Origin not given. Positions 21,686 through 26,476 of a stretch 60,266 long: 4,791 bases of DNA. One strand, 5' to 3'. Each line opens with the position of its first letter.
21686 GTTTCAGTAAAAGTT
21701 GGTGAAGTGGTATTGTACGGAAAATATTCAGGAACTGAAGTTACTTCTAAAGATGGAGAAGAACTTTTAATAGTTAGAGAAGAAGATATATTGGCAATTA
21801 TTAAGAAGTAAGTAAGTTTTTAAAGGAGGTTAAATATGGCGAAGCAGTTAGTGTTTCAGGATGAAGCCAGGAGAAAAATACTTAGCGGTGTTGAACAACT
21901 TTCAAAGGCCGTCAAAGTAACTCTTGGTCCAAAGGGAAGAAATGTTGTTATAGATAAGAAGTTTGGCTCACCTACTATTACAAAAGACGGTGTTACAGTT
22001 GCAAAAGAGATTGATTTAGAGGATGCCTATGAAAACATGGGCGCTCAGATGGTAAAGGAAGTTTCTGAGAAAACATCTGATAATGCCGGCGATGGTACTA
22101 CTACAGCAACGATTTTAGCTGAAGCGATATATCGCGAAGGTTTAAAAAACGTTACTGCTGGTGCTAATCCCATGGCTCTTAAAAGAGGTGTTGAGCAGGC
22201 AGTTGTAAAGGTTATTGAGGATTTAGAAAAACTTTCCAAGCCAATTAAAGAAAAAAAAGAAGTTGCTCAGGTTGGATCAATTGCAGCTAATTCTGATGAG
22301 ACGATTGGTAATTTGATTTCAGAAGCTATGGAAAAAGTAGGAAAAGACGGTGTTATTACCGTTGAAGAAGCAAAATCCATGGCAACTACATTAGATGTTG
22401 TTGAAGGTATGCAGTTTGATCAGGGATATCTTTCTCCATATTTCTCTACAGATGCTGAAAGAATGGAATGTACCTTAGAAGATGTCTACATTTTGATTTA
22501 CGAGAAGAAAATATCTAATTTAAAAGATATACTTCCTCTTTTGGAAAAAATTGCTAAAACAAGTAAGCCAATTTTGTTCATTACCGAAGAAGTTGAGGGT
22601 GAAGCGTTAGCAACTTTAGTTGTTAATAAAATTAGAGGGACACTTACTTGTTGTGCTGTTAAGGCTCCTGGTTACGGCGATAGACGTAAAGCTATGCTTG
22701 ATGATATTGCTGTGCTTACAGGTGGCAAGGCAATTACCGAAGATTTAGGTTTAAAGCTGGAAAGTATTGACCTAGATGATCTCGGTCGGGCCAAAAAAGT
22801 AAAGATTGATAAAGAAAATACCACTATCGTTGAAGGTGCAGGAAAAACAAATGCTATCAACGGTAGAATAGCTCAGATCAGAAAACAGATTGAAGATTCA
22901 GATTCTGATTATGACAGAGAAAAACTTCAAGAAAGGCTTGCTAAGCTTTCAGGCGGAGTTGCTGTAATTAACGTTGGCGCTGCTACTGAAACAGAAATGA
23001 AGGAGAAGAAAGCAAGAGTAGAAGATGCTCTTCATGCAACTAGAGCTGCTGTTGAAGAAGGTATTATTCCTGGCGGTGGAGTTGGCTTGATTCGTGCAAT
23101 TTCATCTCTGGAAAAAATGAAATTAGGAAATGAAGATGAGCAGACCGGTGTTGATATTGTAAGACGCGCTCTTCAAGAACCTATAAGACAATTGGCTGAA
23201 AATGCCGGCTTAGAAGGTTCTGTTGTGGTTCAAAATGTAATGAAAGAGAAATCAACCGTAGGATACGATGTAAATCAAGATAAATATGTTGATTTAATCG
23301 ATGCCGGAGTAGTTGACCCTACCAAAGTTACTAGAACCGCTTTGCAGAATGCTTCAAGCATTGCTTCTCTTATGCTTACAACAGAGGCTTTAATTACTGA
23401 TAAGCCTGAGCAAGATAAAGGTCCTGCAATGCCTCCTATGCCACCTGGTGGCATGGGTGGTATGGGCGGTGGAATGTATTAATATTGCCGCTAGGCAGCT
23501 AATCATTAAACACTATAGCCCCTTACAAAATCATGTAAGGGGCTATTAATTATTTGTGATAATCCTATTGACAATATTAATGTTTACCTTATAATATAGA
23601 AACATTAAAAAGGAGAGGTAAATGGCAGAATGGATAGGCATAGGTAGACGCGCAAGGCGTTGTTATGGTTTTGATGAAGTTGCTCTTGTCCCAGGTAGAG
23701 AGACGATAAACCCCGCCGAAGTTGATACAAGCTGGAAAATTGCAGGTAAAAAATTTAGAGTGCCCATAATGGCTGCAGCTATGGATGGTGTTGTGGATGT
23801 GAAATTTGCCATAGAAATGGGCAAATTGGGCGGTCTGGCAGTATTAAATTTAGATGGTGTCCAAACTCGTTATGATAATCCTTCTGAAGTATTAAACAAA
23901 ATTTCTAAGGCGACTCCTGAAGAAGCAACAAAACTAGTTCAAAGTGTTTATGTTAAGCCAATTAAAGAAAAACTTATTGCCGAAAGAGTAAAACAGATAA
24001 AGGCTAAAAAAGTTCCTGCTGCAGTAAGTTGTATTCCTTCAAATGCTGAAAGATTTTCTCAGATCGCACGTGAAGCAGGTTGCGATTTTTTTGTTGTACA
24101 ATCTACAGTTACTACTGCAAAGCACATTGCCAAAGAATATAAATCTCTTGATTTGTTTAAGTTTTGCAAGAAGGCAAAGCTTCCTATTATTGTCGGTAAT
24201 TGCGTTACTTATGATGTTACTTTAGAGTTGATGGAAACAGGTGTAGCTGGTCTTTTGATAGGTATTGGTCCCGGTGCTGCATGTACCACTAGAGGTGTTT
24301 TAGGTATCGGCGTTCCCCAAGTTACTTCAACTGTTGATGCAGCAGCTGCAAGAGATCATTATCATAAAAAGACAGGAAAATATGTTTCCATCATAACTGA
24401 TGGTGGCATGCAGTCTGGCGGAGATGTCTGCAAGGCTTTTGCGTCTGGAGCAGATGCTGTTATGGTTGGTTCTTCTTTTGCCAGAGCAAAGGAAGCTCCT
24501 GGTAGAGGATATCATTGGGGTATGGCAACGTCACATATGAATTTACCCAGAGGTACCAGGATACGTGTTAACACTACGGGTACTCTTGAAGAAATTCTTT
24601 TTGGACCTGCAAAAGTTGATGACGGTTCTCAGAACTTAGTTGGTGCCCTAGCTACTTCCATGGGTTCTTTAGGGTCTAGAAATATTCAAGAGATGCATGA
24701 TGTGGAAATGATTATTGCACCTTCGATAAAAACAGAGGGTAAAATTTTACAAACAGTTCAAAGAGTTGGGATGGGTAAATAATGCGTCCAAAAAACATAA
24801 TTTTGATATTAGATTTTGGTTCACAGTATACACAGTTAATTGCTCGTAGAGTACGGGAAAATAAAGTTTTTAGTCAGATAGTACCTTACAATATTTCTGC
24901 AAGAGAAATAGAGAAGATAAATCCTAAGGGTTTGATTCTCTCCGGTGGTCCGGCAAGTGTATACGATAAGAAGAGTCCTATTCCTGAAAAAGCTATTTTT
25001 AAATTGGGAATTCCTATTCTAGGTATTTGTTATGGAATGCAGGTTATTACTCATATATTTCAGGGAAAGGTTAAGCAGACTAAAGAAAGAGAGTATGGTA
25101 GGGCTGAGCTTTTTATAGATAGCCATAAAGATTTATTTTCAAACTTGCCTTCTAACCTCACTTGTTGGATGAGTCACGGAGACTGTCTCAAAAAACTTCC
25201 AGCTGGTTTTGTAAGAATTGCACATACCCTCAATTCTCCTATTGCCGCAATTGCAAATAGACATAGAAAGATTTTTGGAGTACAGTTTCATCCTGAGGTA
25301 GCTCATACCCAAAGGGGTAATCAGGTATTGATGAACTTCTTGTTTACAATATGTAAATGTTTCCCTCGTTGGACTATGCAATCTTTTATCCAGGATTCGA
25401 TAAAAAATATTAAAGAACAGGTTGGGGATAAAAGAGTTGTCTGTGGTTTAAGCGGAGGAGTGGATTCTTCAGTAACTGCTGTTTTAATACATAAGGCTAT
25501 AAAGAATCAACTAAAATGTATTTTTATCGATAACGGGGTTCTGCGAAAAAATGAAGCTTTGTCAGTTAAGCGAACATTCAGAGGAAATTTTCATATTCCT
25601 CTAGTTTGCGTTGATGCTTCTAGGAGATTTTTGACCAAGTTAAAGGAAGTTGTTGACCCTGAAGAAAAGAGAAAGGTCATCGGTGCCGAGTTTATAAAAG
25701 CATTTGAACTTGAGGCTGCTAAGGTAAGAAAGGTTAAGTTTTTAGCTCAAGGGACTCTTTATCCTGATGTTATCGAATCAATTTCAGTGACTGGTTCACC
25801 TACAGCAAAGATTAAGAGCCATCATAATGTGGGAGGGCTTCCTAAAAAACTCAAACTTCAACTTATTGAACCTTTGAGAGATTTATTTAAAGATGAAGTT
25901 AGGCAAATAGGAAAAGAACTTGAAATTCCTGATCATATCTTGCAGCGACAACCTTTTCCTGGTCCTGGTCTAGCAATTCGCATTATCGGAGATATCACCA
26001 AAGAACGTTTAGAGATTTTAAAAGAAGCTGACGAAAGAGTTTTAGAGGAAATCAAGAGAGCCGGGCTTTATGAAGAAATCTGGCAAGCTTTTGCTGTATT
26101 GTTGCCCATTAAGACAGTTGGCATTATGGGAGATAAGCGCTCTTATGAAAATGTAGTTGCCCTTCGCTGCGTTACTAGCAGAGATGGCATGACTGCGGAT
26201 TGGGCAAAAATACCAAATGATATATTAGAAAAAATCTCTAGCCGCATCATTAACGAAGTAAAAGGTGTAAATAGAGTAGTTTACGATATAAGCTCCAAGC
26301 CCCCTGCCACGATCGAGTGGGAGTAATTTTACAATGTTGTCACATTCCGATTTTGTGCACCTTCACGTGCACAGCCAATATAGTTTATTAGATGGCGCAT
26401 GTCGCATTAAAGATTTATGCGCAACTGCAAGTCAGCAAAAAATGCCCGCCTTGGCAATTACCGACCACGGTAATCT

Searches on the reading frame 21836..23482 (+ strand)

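Call 53: search_protein_families(library=pfam, proteins=[window:21836-23482:+], max_evalue=0.00001)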
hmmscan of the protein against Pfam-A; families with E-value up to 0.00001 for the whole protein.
window:21836-23482:+ (548 aa): 1 family
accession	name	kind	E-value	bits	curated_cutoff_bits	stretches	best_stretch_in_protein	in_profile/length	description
PF00118.29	Cpn60_TCP1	-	9.4e-83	279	34.3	1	22-524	1-490/490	TCP-1/cpn60 chaperonin family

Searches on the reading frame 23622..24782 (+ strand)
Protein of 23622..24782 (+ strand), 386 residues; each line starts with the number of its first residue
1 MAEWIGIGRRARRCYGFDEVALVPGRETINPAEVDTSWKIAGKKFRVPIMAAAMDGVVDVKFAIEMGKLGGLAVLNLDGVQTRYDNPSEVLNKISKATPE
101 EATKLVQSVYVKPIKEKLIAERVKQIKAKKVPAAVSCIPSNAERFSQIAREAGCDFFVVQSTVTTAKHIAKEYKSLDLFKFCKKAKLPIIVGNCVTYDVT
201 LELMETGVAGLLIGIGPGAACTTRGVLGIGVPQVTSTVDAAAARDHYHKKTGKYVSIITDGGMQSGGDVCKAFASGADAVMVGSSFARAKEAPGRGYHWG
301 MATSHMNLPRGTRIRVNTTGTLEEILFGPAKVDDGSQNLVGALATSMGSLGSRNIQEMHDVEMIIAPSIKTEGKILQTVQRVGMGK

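Call 53: search_protein_families(library=pfam, proteins=[window:23622-24782:+], max_evalue=0.00001)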
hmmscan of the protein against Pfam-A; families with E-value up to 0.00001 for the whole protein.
window:23622-24782:+ (386 aa): 2 families
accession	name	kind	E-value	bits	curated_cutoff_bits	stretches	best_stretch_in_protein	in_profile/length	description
PF00478.31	IMPDH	-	3e-52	178.2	25.6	1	15-362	2-329/345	IMP dehydrogenase / GMP reductase domain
PF01070.24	FMN_dh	-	1.7e-12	47.5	24.9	1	163-293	195-312/350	FMN-dependent dehydrogenase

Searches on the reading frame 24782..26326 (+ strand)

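Call 53: search_protein_families(library=pfam, proteins=[window:24782-26326:+], max_evalue=0.00001)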
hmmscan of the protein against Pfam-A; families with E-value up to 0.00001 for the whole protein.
window:24782-26326:+ (514 aa): 5 families
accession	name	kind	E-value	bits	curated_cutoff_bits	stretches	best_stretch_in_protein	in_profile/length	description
PF00117.34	GATase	-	5e-48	163.7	22.8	1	8-188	1-188/190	Glutamine amidotransferase class-I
PF00958.27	GMP_synt_C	-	4.1e-47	158.6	27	1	422-513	1-92/92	GMP synthase C terminal domain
PF02540.23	NAD_synthase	-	7e-13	48.7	21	1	203-257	5-59/242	NAD synthase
PF07722.19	Peptidase_C26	-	6.8e-08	33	20.5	1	71-172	100-219/219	Peptidase C26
PF03054.22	tRNA_Me_trans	-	1.8e-06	28.2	20.6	0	217-251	1-34/202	tRNA methyl transferase HUP domain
